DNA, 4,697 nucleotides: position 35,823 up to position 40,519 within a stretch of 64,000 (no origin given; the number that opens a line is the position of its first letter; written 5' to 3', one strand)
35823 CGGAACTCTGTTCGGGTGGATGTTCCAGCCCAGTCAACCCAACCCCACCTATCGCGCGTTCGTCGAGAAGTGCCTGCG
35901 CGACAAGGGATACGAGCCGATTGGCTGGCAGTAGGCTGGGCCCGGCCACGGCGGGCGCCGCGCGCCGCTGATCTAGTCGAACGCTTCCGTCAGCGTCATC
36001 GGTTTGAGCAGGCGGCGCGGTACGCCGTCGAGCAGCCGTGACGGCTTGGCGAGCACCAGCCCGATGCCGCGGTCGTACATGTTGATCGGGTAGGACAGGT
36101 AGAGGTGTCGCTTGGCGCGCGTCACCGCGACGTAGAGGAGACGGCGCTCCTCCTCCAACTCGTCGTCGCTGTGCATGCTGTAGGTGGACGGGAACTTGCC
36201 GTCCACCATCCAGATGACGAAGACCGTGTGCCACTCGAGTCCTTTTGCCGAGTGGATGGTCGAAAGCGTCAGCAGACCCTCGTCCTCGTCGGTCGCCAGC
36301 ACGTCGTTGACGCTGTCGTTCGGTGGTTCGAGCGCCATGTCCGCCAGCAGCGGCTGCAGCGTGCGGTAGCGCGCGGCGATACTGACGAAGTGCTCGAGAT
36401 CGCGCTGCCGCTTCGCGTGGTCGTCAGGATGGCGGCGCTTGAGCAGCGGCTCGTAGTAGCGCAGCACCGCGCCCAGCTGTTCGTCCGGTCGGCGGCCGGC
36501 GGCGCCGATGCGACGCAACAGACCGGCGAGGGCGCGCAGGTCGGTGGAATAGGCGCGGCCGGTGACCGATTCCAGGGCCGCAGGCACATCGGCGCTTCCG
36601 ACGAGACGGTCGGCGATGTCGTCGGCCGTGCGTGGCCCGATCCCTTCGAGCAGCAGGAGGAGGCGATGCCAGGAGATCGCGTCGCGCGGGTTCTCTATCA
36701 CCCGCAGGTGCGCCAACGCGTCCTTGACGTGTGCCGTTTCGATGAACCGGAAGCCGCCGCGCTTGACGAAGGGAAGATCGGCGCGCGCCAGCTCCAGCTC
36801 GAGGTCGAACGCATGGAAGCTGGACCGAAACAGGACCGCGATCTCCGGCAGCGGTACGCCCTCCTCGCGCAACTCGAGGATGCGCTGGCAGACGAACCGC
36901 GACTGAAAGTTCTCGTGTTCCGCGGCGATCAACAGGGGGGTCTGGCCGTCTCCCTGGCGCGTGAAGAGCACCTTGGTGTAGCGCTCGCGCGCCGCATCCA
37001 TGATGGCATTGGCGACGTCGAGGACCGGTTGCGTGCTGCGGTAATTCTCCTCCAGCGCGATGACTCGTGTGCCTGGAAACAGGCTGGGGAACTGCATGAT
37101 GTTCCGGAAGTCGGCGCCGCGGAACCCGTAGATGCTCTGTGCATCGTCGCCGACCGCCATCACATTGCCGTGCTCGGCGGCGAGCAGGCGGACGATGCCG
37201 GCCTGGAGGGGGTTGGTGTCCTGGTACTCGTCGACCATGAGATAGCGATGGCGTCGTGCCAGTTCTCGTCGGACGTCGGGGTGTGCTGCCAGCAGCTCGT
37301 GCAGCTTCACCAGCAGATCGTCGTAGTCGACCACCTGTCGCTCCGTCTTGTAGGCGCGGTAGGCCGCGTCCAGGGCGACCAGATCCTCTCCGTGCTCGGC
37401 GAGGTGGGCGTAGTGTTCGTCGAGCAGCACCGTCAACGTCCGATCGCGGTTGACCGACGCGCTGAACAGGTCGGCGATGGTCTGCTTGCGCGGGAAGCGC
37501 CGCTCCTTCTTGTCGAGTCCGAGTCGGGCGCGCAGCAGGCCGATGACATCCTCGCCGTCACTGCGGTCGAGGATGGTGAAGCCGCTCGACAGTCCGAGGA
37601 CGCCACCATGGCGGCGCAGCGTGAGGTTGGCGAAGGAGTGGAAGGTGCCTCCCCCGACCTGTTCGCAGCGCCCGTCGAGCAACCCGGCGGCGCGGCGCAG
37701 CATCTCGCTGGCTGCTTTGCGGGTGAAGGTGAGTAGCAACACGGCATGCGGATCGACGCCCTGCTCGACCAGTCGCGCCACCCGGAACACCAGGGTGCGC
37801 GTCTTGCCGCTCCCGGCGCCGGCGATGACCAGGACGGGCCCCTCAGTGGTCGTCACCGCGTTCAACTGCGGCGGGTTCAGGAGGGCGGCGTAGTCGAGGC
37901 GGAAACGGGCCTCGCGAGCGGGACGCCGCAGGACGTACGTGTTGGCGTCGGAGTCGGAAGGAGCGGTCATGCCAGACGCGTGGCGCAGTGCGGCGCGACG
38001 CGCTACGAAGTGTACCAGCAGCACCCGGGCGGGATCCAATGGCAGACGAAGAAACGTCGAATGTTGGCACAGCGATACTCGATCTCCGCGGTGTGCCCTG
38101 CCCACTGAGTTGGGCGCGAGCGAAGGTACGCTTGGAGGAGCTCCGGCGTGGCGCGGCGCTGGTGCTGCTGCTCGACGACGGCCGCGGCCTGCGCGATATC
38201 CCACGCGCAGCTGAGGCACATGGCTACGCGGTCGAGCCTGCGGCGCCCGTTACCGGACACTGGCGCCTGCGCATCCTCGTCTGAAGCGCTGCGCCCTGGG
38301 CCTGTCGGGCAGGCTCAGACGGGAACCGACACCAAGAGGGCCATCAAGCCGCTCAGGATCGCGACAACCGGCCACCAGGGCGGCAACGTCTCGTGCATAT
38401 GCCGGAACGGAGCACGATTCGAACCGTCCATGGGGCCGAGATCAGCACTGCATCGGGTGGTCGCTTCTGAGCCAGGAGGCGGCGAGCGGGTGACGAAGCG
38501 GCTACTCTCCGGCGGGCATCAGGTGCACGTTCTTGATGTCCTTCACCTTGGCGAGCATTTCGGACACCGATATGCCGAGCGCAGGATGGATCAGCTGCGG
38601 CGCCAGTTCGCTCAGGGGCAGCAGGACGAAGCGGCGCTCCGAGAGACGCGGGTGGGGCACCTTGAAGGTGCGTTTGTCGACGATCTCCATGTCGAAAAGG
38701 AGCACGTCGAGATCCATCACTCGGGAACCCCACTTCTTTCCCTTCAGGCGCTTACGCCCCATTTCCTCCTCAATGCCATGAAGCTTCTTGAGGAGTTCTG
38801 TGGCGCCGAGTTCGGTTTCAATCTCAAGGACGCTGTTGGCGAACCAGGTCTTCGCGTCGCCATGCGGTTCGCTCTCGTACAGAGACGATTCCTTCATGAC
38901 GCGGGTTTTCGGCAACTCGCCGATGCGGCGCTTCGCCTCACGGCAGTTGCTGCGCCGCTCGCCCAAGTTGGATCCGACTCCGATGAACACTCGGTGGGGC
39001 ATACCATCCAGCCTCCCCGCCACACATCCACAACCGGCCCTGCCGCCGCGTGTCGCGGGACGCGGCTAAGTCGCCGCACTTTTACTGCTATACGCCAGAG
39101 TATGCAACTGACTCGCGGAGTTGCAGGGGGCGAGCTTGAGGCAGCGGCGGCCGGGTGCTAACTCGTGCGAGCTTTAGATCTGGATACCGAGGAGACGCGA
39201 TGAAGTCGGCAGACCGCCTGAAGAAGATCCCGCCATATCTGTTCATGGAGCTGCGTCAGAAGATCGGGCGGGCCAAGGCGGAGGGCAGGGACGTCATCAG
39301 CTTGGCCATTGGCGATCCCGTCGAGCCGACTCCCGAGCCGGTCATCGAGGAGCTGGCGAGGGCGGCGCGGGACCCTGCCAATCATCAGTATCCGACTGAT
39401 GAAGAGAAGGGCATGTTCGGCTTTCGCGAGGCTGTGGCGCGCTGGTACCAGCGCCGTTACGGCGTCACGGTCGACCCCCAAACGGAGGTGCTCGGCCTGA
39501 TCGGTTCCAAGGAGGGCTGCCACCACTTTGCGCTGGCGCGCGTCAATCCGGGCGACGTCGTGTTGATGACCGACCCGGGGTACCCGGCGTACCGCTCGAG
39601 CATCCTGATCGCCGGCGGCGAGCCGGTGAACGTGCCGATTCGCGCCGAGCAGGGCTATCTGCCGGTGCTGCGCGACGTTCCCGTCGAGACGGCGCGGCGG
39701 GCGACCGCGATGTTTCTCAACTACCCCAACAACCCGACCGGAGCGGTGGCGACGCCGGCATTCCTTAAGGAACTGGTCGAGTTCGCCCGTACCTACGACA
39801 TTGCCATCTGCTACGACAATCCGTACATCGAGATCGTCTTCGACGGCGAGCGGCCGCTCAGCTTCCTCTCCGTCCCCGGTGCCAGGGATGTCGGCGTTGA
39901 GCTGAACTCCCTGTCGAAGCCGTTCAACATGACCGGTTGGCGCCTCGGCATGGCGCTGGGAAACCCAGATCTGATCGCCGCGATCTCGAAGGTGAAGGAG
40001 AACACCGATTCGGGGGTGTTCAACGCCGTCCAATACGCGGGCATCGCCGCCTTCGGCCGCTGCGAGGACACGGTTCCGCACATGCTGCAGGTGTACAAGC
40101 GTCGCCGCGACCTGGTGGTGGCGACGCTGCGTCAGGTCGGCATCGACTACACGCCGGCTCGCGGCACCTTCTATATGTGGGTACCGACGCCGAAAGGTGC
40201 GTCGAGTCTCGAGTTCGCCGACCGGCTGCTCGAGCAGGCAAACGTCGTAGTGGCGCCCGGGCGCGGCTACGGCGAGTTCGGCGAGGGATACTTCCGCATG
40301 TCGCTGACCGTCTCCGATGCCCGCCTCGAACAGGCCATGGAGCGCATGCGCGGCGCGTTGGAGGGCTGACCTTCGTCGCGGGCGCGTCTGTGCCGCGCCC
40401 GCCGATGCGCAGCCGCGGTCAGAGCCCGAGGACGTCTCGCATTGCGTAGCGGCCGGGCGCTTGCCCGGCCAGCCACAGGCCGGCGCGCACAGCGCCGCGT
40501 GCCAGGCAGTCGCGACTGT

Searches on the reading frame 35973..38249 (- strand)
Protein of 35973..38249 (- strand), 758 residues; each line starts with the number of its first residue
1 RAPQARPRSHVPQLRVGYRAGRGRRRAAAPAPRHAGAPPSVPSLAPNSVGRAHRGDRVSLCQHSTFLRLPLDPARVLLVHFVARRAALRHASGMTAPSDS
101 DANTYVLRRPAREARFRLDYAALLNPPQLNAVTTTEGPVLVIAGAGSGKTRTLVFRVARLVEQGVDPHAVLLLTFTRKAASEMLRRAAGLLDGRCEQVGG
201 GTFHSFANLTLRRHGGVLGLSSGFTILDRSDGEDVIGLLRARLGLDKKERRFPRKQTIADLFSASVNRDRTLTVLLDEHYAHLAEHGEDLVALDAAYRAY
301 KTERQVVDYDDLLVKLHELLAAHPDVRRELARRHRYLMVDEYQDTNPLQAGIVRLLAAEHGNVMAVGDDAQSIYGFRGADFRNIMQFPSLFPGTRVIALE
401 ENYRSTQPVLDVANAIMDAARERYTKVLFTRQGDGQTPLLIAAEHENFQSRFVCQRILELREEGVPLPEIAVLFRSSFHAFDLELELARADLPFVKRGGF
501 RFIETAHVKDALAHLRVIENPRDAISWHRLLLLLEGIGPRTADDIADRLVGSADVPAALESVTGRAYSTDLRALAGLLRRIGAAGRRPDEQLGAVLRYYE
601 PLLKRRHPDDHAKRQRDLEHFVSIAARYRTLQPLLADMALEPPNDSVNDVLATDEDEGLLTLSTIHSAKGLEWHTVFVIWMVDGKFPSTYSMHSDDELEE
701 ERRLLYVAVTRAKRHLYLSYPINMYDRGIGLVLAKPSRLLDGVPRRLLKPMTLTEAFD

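Call 47: search_protein_families(library=pfam, proteins=[window:35973-38249:-], max_evalue=0.00001)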
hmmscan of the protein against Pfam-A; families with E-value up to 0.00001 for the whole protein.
window:35973-38249:- (758 aa): 6 families
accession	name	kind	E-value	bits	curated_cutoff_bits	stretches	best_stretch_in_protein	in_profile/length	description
PF00580.27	UvrD-helicase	-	1.3e-69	235.3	23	1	124-391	1-270/271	UvrD/REP helicase N-terminal domain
PF13361.12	UvrD_C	-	1.2e-55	189.7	25.6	1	397-720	1-347/350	UvrD-like helicase C-terminal domain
PF13245.12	AAA_19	-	1.8e-21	77.1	25.1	1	128-377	1-134/134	AAA domain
PF13538.12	UvrD_C_2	-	3.4e-13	49.7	27.4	1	661-718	3-51/52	UvrD-like helicase C-terminal domain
PF13604.12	AAA_30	-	4.1e-07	30.4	27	0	124-189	2-67/191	AAA domain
PF01443.25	Viral_helicase1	-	6.2e-06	26.6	21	0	333-416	59-138/228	Viral superfamily 1 RNA helicase core domain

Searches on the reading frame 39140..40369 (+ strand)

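Call 48: search_protein_families(library=pfam, proteins=[window:39140-40369:+], max_evalue=0.00001)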
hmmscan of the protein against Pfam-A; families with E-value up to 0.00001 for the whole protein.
window:39140-40369:+ (409 aa): 1 family
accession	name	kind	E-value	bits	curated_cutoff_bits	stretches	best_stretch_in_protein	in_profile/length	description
PF00155.27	Aminotran_1_2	-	1.3e-53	182.9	19.7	1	51-402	2-360/361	Aminotransferase class I and II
